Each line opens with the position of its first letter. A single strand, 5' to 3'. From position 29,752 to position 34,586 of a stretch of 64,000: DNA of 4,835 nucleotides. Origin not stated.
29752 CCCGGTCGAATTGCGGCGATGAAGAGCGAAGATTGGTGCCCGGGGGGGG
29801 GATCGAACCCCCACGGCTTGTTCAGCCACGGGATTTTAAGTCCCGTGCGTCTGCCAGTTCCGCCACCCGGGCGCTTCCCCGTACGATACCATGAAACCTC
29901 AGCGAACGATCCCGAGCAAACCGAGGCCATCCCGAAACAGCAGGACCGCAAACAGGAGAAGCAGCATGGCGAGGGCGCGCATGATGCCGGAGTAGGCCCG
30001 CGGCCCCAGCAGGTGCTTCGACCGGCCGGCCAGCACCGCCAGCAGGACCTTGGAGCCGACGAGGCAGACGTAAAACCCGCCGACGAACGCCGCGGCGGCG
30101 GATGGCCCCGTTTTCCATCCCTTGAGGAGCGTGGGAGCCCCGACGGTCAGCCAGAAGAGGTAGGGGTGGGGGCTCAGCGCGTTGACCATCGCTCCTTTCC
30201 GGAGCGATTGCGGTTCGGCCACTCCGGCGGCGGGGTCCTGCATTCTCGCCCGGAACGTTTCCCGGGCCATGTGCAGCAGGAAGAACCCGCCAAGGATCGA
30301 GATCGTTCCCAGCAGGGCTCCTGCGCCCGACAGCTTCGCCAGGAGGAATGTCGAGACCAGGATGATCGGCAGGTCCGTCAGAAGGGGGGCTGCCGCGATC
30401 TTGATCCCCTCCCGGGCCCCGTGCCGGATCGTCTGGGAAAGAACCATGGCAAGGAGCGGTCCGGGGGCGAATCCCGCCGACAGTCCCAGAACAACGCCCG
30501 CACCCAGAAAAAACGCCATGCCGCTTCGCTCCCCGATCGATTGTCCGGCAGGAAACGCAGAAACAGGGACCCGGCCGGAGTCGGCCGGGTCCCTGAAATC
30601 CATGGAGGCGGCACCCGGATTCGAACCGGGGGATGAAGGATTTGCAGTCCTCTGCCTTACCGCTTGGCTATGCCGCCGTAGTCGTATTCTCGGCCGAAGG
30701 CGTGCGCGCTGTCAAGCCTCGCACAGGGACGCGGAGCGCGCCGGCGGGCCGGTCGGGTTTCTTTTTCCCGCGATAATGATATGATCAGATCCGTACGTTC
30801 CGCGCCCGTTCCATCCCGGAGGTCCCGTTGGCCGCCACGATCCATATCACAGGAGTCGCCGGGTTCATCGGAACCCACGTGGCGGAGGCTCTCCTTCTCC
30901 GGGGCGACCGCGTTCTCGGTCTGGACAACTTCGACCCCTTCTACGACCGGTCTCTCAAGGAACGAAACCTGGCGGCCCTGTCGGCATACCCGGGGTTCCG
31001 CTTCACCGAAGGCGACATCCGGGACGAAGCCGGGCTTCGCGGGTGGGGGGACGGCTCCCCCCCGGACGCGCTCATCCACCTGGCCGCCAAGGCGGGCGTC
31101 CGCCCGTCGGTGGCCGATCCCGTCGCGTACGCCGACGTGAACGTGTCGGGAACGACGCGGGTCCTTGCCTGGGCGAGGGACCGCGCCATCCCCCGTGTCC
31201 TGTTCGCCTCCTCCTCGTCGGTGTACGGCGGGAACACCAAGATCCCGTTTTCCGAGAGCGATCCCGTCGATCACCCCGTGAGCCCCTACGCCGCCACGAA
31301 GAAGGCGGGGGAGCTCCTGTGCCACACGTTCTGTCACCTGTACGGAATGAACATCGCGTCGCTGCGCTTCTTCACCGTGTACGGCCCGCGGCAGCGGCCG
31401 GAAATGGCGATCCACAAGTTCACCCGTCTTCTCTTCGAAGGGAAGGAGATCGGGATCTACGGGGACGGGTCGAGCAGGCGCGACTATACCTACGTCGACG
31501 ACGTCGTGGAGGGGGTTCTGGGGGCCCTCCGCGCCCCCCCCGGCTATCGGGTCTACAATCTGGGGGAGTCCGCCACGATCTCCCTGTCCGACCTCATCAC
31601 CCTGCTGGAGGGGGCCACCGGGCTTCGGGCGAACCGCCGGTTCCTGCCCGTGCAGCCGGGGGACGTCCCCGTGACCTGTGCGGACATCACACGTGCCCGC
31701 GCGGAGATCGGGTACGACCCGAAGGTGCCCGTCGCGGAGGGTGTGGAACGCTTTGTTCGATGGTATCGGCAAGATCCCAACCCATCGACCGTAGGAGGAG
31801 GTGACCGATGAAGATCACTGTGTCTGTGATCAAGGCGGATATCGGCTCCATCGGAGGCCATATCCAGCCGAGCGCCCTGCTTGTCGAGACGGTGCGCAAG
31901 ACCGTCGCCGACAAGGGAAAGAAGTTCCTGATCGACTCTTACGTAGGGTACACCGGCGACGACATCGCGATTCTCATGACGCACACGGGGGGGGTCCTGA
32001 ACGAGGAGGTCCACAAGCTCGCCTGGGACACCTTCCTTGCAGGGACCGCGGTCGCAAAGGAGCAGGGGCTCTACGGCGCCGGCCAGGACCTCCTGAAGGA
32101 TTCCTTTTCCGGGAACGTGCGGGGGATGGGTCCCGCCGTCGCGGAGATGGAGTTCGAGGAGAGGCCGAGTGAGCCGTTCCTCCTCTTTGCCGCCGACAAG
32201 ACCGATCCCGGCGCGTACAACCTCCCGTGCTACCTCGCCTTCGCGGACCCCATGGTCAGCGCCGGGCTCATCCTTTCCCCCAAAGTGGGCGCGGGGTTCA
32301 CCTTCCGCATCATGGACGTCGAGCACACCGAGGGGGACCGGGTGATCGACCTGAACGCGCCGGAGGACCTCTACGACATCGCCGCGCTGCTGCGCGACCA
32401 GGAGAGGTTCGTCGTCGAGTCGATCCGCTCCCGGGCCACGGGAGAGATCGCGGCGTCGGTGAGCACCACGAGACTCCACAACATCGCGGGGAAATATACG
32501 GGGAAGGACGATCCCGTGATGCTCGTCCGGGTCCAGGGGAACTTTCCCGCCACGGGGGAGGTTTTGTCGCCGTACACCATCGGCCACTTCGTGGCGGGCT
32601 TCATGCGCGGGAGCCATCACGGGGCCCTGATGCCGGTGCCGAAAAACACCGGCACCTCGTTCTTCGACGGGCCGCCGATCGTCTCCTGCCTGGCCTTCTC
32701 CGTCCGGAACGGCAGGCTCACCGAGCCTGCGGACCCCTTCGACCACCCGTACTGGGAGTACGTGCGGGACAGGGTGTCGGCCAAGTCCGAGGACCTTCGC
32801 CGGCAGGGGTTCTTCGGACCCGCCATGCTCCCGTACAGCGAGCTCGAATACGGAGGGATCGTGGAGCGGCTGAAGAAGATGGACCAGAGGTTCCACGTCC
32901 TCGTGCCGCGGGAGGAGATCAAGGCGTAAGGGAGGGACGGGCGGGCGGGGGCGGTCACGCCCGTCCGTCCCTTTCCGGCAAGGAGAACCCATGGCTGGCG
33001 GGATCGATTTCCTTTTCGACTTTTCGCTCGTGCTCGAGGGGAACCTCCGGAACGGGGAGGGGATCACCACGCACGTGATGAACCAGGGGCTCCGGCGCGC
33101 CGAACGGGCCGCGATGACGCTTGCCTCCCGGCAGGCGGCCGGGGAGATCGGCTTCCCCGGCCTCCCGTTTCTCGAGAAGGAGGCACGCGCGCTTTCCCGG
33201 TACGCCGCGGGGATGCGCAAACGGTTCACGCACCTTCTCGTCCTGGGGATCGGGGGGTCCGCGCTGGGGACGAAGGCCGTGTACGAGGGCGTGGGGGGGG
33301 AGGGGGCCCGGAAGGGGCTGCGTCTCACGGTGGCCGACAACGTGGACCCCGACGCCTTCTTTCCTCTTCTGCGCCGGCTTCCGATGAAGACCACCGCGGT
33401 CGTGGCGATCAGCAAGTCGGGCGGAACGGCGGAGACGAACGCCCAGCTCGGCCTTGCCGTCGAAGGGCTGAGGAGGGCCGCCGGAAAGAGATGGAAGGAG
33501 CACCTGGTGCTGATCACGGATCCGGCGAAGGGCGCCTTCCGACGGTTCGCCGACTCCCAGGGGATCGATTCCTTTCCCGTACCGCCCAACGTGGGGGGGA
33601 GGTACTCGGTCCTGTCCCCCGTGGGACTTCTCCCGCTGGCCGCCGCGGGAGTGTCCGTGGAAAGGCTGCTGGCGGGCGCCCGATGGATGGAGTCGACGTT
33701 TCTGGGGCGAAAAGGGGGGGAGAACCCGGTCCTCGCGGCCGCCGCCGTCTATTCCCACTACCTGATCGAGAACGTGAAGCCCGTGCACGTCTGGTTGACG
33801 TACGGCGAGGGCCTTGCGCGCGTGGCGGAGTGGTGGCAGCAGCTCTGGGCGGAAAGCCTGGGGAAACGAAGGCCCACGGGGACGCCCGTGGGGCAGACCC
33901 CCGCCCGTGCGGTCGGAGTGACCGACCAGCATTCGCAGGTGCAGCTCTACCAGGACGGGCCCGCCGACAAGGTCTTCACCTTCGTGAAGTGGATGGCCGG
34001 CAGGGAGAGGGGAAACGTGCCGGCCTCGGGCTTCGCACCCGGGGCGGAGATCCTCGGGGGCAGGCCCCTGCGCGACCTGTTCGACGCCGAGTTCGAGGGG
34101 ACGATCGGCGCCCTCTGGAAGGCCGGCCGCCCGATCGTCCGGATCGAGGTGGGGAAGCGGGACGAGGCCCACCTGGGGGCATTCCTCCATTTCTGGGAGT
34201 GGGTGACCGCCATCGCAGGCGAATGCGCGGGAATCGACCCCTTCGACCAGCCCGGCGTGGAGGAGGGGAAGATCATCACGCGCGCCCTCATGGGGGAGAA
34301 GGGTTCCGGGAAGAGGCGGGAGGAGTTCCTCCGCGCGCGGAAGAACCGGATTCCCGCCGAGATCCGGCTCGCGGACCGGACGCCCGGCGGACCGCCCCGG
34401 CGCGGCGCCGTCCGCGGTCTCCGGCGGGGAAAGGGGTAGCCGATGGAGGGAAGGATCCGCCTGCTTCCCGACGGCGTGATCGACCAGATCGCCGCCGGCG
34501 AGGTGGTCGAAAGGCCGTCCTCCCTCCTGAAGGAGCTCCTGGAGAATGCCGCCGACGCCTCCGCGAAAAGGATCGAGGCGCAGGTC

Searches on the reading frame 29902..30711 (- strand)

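Call 36: search_protein_families(library=pfam, proteins=[window:29902-30711:-], max_evalue=0.0001)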
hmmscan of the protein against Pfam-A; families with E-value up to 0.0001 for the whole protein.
window:29902-30711:- (270 aa): 1 family
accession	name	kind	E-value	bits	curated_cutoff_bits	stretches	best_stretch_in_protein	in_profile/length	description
PF01810.24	LysE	-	3.3e-21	76.1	25.6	1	80-261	4-192/193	LysE type translocator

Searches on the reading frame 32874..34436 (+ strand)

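Call 36: search_protein_families(library=pfam, proteins=[window:32874-34436:+], max_evalue=0.0001)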
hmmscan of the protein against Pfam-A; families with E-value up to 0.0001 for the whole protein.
window:32874-34436:+ (521 aa): 1 family
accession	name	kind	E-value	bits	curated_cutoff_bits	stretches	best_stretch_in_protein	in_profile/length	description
PF00342.24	PGI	-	2.8e-29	102.5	22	1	115-482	93-475/486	Phosphoglucose isomerase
